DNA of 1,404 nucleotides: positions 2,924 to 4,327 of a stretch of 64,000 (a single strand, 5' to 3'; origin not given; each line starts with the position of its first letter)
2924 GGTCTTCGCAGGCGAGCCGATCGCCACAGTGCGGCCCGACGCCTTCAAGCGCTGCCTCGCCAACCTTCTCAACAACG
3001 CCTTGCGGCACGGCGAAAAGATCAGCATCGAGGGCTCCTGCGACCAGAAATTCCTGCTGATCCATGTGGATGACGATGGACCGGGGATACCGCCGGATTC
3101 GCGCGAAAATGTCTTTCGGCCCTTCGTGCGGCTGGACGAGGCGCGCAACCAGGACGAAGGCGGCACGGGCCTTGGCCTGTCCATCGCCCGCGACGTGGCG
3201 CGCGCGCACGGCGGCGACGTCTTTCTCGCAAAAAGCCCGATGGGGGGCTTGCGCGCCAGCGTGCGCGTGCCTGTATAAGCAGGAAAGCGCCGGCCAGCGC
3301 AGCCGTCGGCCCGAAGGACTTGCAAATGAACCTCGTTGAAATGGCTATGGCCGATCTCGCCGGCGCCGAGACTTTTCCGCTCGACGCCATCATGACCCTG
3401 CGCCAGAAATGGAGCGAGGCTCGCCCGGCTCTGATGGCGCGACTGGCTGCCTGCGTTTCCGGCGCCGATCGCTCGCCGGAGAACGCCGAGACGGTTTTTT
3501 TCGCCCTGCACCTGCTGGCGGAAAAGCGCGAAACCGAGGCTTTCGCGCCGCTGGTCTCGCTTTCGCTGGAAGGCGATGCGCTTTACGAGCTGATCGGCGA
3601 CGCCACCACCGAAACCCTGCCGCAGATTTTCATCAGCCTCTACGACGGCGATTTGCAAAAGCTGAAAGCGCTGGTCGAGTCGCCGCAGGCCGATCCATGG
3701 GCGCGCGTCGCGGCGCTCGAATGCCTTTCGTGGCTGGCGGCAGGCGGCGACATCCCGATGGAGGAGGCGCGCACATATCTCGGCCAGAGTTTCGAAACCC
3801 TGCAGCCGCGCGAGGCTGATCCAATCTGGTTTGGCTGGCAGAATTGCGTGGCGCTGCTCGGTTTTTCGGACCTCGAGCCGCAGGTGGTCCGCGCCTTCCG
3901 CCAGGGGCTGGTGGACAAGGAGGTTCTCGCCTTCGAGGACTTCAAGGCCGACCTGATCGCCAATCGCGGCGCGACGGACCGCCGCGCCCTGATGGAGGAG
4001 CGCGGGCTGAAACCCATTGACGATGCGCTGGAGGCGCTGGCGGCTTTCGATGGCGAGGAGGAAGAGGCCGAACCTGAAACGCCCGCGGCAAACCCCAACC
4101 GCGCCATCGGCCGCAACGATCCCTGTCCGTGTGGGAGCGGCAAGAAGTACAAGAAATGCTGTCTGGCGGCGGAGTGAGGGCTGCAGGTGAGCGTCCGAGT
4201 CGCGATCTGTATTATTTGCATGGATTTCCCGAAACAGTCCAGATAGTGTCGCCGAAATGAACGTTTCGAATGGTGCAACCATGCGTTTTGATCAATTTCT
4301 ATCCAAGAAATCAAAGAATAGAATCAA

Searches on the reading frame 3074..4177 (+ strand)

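Call 73: search_protein_families(library=pfam, proteins=[window:3074-4177:+], max_evalue=0.001)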
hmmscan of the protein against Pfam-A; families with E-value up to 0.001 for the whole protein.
window:3074-4177:+ (367 aa): 2 families
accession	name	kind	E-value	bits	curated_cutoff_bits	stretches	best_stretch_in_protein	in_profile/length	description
PF06685.17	DUF1186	-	4.8e-23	82.4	22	1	98-320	14-238/247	Protein of unknown function (DUF1186)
PF02810.21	SEC-C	-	9.6e-11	41.8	20.4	1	347-364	1-18/19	SEC-C motif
